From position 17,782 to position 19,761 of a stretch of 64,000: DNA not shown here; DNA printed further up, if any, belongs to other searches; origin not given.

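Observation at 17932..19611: HemD-GAF-ANTAR fusion: an NnaR-like nitrate regulator with an RNA-binding output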

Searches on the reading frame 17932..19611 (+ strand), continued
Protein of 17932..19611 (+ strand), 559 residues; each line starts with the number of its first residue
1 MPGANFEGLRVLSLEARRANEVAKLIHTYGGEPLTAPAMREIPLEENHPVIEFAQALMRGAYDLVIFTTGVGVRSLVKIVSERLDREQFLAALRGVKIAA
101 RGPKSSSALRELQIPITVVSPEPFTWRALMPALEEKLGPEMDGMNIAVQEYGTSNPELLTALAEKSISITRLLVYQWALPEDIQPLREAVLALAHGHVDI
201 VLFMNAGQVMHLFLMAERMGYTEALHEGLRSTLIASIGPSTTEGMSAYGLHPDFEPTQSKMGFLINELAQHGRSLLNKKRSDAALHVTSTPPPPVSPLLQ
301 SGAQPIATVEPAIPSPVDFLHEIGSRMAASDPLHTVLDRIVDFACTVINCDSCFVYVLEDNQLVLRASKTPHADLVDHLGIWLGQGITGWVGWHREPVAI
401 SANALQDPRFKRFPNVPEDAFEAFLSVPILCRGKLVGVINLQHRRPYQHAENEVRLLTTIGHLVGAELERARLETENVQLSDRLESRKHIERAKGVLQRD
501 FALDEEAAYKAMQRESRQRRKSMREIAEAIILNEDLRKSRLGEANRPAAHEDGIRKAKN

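Call 15: find_related_loci(query=window:17932-19611:+, collection=genome_contigs, flank=7000)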
Query window:17932-19611:+ (559 aa) in genome_contigs; peptide patterns used: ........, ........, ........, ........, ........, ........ (x = any residue, [..] = any of these).
86 stretches matched a pattern; 30 encode a relative of the query (tblastn E <= 1e-3); 28 distinct loci.
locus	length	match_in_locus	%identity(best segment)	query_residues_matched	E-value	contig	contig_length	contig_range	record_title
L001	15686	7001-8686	87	1-559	0e+0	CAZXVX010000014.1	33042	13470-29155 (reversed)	MAG TPA_asm: uncultured Terracidiphilus sp. isolate binchicken_co3_522 genome assembly, contig: NODE_4050_length_33042_c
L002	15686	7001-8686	86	1-559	0e+0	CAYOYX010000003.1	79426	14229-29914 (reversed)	MAG TPA_asm: uncultured Terracidiphilus sp. isolate binchicken_co3_578 genome assembly, contig: NODE_812_length_79426_co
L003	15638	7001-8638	87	1-547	0e+0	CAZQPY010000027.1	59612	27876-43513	MAG TPA_asm: uncultured Terracidiphilus sp. isolate binchicken_co3_313 genome assembly, contig: NODE_1418_length_59612_c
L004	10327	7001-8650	82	1-551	0e+0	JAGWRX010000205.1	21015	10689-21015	MAG: Acidobacteriota bacterium isolate REEB336 k141_3711684, whole genome shotgun sequence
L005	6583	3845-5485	82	1-548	0e+0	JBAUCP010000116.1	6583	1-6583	MAG: Terracidiphilus sp. isolate MFD10812_ilm_asm_bin52 k127_63151, whole genome shotgun sequence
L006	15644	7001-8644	82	1-551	0e+0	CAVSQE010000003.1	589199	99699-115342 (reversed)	MAG: uncultured Acidobacteriota bacterium isolate MFD03044.bin.1.135 genome assembly, contig: contig_13177, whole genome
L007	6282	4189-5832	81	1-549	0e+0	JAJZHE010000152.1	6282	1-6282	MAG: Acidobacteria bacterium isolate LL6.bin61 NODE_16781_length_6282_cov_5.929976, whole genome shotgun sequence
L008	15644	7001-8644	80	1-551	0e+0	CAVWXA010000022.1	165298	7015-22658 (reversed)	MAG: uncultured Acidobacteriaceae bacterium isolate MFD03399.bin.2.108 genome assembly, contig: contig_42226, whole geno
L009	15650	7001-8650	80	1-552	0e+0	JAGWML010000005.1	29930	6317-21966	MAG: Acidobacteriota bacterium isolate REEB207 contig-150_2352, whole genome shotgun sequence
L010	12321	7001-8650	81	1-551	0e+0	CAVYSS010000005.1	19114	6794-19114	MAG: uncultured Acidobacteriota bacterium isolate MFD05580.bin.1.119 genome assembly, contig: contig_18144, whole genome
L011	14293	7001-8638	79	1-549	0e+0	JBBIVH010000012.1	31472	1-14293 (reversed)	MAG: Acidobacteriaceae bacterium isolate ESF170215_bin_72 NODE_1548_length_31472_cov_12.627240, whole genome shotgun seq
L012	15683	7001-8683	76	1-557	0e+0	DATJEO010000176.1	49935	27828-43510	MAG TPA_asm: Terracidiphilus sp. isolate SMAG_U15435 k141_5999746, whole genome shotgun sequence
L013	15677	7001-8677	94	1-559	0e+0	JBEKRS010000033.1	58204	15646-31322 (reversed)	MAG: Terracidiphilus sp. isolate SPRUCE 516 SPRUCE_516_33, whole genome shotgun sequence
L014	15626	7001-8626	76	4-551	0e+0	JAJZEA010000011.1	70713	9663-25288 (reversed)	MAG: Acidobacteria bacterium isolate JA6.bin33 NODE_262_length_70713_cov_4.062449, whole genome shotgun sequence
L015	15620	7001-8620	76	4-549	0e+0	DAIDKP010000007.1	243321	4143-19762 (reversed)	MAG TPA_asm: Acidobacteriaceae bacterium isolate clean1927 k141_878239, whole genome shotgun sequence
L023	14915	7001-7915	52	244-549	7e-95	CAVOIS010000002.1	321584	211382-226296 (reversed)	MAG: uncultured Acidobacteriota bacterium isolate MFD10071.bin.2.117 genome assembly, contig: contig_26696, whole genome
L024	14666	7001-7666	61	317-538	4e-87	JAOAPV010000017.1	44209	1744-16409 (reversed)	MAG: Candidatus Acidiferrum typicum isolate RYN_23 scaffold_12400, whole genome shotgun sequence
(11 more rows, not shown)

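Call 23: search_protein_representatives(protein=window:17932-19611:+)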
Query: 559 residues. Proteins with E-value up to 0.001 (for the whole library): 22602; up to 1e-10: 6056; up to 1e-30: 666. The best 150 are listed.
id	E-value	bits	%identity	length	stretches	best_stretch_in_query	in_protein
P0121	1.3e-196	671.0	59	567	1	3-540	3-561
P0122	2.5e-113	396.1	48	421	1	1-394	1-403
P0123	3.6e-109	382.4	55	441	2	230-500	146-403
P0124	1.0e-99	351.2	58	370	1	4-282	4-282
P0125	8.9e-97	341.5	56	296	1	2-290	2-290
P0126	1.5e-95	337.4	58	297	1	261-539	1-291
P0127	1.1e-82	294.9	58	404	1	298-538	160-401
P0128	3.8e-82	293.2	53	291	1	5-281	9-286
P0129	5.6e-82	292.6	48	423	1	122-441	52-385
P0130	1.0e-79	285.2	54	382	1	299-539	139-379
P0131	1.8e-77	277.8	56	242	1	315-539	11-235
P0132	1.1e-76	275.2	50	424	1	1-284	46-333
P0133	1.8e-74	267.9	48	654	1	4-284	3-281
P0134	3.2e-73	263.8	48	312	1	39-299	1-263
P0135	1.1e-72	262.0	55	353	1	276-546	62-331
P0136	3.5e-72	260.3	54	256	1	316-539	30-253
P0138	1.4e-71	258.3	45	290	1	6-280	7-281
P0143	6.0e-68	246.4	45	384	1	2-285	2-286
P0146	4.4e-66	240.2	42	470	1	3-299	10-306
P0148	1.9e-65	238.1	42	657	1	3-299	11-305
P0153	4.1e-64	233.7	44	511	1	5-281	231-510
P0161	7.4e-61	223.0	43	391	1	5-283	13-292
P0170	4.1e-59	217.2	36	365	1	4-329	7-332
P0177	2.7e-58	214.5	44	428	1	5-263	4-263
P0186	5.1e-57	210.3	39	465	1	3-282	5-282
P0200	3.0e-55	204.5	36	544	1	5-329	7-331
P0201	3.0e-55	204.4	40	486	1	2-289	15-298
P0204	1.5e-54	202.1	33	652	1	4-331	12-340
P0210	8.2e-54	199.7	38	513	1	26-285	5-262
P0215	7.0e-53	196.6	38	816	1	5-295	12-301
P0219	1.6e-52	195.4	40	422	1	7-280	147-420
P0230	1.8e-51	192.0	38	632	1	8-279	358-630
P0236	4.8e-51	190.6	39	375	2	4-140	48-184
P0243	1.3e-50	189.1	38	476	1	7-271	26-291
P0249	4.5e-50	187.4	40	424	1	6-249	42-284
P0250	4.6e-50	187.3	35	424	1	5-281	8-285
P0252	6.7e-50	186.8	56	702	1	317-489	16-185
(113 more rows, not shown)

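Call 24: search_protein_families(library=pfam, proteins=[P0121, P0133, P0148, P0200, P0204, P0143, P0146, P0153, P0215, P0230], max_evalue=0.001)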
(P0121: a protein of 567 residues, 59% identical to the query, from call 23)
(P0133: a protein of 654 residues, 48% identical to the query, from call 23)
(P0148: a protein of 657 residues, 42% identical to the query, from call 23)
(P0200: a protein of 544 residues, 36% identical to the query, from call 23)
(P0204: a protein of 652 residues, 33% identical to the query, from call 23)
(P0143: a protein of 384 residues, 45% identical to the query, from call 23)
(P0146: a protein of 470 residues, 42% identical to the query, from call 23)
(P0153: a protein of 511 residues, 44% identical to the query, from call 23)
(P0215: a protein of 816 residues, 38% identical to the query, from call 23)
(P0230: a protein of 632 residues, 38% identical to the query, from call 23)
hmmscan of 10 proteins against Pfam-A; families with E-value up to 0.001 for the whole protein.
P0121 (567 aa): 5 families
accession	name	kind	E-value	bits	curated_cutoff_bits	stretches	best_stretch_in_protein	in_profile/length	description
PF02602.20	HEM4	-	1.2e-31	110.1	27.5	1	21-265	2-230/231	Uroporphyrinogen-III synthase HemD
PF03861.19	ANTAR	-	8.5e-17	61.1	27.3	1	500-552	2-54/54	ANTAR domain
PF01590.32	GAF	-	1.4e-15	58.4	22.4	1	355-489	3-133/133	GAF domain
PF13185.12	GAF_2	-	2.4e-13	50.9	28.6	1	353-488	3-134/136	GAF domain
PF13492.12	GAF_3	-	1.6e-10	41.9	27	1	357-491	5-129/129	GAF domain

P0133 (654 aa): 2 families
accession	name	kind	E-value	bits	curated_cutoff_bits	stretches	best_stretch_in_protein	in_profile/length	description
PF01208.23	URO-D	-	2.2e-127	425.3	23.9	1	310-645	3-346/346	Uroporphyrinogen decarboxylase (URO-D)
PF02602.20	HEM4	-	1.3e-39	136.1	27.5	1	20-262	2-230/231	Uroporphyrinogen-III synthase HemD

P0148 (657 aa): 2 families
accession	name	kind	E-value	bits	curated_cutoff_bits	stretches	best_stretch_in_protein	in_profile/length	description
PF01208.23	URO-D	-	1.7e-125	419.1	23.9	1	316-649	4-345/346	Uroporphyrinogen decarboxylase (URO-D)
PF02602.20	HEM4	-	3.2e-39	134.9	27.5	1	29-271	2-230/231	Uroporphyrinogen-III synthase HemD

P0200 (544 aa): 2 families
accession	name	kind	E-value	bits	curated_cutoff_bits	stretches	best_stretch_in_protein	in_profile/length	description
PF01208.23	URO-D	-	2.1e-40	139.3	23.9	1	303-419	4-122/346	Uroporphyrinogen decarboxylase (URO-D)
PF02602.20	HEM4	-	6.6e-33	114.2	27.5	1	24-265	3-230/231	Uroporphyrinogen-III synthase HemD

P0204 (652 aa): 2 families
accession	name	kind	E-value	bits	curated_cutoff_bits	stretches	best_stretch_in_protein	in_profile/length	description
PF01208.23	URO-D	-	4.1e-121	404.7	23.9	1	309-643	3-345/346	Uroporphyrinogen decarboxylase (URO-D)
PF02602.20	HEM4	-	3.5e-27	95.5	27.5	1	31-272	4-230/231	Uroporphyrinogen-III synthase HemD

P0143 (384 aa): 1 family
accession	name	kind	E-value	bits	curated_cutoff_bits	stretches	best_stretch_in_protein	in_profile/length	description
PF02602.20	HEM4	-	9.3e-23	81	27.5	2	155-263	127-227/231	Uroporphyrinogen-III synthase HemD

P0146 (470 aa): 2 families
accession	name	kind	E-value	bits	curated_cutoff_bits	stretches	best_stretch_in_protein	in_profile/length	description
PF01208.23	URO-D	-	1.6e-57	195.6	23.9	1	314-469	3-160/346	Uroporphyrinogen decarboxylase (URO-D)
PF02602.20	HEM4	-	1.6e-37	129.3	27.5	1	28-270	2-230/231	Uroporphyrinogen-III synthase HemD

P0153 (511 aa): 1 family
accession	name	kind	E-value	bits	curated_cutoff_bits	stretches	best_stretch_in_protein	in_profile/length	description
PF02602.20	HEM4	-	1.8e-35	122.6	27.5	1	247-494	2-230/231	Uroporphyrinogen-III synthase HemD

P0215 (816 aa): 4 families
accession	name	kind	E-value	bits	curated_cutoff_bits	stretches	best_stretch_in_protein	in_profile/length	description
PF13671.12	AAA_33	-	7.9e-36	123.9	27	1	626-776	1-143/143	AAA domain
PF02602.20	HEM4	-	1.3e-29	103.4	27.5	1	28-272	2-230/231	Uroporphyrinogen-III synthase HemD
PF01636.29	APH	-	4.3e-08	33.7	23.2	1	409-569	86-236/239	Phosphotransferase enzyme family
PF06414.18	Zeta_toxin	-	6e-05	23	22.3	1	626-755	18-147/199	Zeta toxin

P0230 (632 aa): 7 families
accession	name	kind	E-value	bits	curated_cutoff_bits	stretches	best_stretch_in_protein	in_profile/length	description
PF00534.26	Glycos_transf_1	-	1.5e-37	129.2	26.4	1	158-321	4-169/172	Glycosyl transferases group 1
PF13692.12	Glyco_trans_1_4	-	8.1e-31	107.6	27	1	170-309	2-141/142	Glycosyl transferases group 1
PF02602.20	HEM4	-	5.6e-28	98.1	27.5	1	373-617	4-231/231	Uroporphyrinogen-III synthase HemD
PF13439.12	Glyco_transf_4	-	5.9e-22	78.9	28.5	1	2-145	11-169/170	Glycosyltransferase Family 4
PF13579.12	Glyco_trans_4_4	-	9.4e-10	39.5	29.7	1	8-141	16-158/158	Glycosyl transferase 4-like domain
PF13477.12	Glyco_trans_4_2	-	1.7e-08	35.2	23.4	1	8-95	22-108/139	Glycosyl transferase 4-like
PF20706.3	GT4-conflict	-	0.00024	20.6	26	1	112-287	149-324/385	Family 4 Glycosyltransferase in conflict systems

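Call 25: search_protein_families(library=pfam, proteins=[P0122, P0123, P0127, P0130, P0132, P0135, P0161, P0170, P0186, P0252], max_evalue=0.001)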
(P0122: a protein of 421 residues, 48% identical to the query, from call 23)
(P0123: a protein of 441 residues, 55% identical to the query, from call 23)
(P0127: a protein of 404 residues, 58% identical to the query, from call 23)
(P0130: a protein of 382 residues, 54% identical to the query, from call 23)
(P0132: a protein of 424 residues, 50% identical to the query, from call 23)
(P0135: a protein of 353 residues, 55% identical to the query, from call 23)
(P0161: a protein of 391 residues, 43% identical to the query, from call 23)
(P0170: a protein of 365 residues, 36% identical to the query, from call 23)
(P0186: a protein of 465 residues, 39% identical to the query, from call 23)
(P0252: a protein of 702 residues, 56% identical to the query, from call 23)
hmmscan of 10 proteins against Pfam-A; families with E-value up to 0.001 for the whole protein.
P0122 (421 aa): 1 family
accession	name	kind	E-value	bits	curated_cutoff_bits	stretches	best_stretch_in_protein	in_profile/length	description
PF02602.20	HEM4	-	1.2e-27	97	27.5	1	22-265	3-230/231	Uroporphyrinogen-III synthase HemD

P0123 (441 aa): 4 families
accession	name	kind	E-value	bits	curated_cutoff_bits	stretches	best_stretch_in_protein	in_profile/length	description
PF02602.20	HEM4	-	2.3e-19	69.9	27.5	1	19-136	2-114/231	Uroporphyrinogen-III synthase HemD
PF01590.32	GAF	-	1.7e-11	45.2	22.4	1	245-371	13-133/133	GAF domain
PF13185.12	GAF_2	-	1e-08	35.9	28.6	1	237-369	7-133/136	GAF domain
PF13492.12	GAF_3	-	6.1e-07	30.3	27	1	244-372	12-128/129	GAF domain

P0127 (404 aa): 5 families
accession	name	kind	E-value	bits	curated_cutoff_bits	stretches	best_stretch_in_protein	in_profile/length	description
PF13493.11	DUF4118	-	1.5e-19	70.1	28.4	1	35-138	1-106/107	Domain of unknown function (DUF4118)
PF13185.12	GAF_2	-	2.4e-17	63.8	28.6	1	198-329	6-133/136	GAF domain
PF03861.19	ANTAR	-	3e-16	59.4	27.3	1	342-394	2-54/54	ANTAR domain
PF01590.32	GAF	-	7.5e-16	59.3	22.4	1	198-331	4-133/133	GAF domain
PF13492.12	GAF_3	-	5.3e-14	53.2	27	1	198-332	4-128/129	GAF domain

P0130 (382 aa): 5 families
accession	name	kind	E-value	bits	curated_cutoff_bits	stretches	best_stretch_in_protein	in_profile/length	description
PF00072.30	Response_reg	-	4e-26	91.8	30.2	1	10-119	1-110/111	Response regulator receiver domain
PF01590.32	GAF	-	8e-18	65.7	22.4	1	173-307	2-132/133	GAF domain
PF13185.12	GAF_2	-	8.7e-17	62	28.6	1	173-305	4-132/136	GAF domain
PF03861.19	ANTAR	-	1.3e-16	60.6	27.3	1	320-371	3-54/54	ANTAR domain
PF13492.12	GAF_3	-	1.8e-10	41.8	27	1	174-310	3-129/129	GAF domain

P0132 (424 aa): 1 family
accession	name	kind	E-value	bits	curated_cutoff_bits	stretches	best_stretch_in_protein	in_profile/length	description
PF02602.20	HEM4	-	1.3e-35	123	27.5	1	66-310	2-230/231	Uroporphyrinogen-III synthase HemD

P0135 (353 aa): 3 families
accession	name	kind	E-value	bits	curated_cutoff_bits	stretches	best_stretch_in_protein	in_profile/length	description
PF01590.32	GAF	-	1.4e-09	39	22.4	1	120-234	4-116/133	GAF domain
PF13185.12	GAF_2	-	1.2e-07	32.4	28.6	1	120-231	6-113/136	GAF domain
PF13492.12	GAF_3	-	1.1e-05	26.3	27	1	121-232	5-106/129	GAF domain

P0161 (391 aa): 2 families
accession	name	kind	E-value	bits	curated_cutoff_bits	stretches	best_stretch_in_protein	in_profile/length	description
PF02602.20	HEM4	-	1.2e-39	136.2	27.5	1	29-274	2-230/231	Uroporphyrinogen-III synthase HemD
PF01208.23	URO-D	-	1e-11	44.9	23.9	1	320-365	4-49/346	Uroporphyrinogen decarboxylase (URO-D)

P0170 (365 aa): 2 families
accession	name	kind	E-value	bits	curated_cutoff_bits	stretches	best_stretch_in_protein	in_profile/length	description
PF02602.20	HEM4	-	8.6e-35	120.4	27.5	1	25-266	3-230/231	Uroporphyrinogen-III synthase HemD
PF01208.23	URO-D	-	2.9e-17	63.2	23.9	1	304-353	4-53/346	Uroporphyrinogen decarboxylase (URO-D)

P0186 (465 aa): 2 families
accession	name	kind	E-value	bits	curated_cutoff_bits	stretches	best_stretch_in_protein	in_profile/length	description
PF01208.23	URO-D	-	2.5e-42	145.6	23.9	1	303-431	4-134/346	Uroporphyrinogen decarboxylase (URO-D)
PF02602.20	HEM4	-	3.5e-37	128.2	27.5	1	23-265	2-230/231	Uroporphyrinogen-III synthase HemD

P0252 (702 aa): 10 families
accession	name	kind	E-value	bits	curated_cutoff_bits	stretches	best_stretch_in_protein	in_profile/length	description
PF02518.31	HATPase_c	-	2.2e-21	76.8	26.4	1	422-542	2-109/111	Histidine kinase-, DNA gyrase B-, and HSP90-like ATPase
PF13185.12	GAF_2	-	1.1e-16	61.7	28.6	1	30-164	3-133/136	GAF domain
PF00072.30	Response_reg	-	2.7e-16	60.1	30.2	1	567-676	1-110/111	Response regulator receiver domain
PF01590.32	GAF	-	1.8e-15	58.1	22.4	1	31-166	2-133/133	GAF domain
PF00512.31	HisKA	-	6.7e-11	42.5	26.9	1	317-377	3-63/66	His Kinase A (phospho-acceptor) domain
PF13426.13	PAS_9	-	3.1e-09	37.5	27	1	197-299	1-103/103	PAS domain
PF13492.12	GAF_3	-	1e-08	36.1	27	1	46-167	17-128/129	GAF domain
PF00989.32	PAS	-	4.6e-08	33.5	22.6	1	192-297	6-113/113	PAS fold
PF08448.16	PAS_4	-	5e-05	23.9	23.1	1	206-301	13-109/110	PAS fold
PF13188.13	PAS_8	-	7.4e-05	22.9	21.8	1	188-244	2-57/65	PAS domain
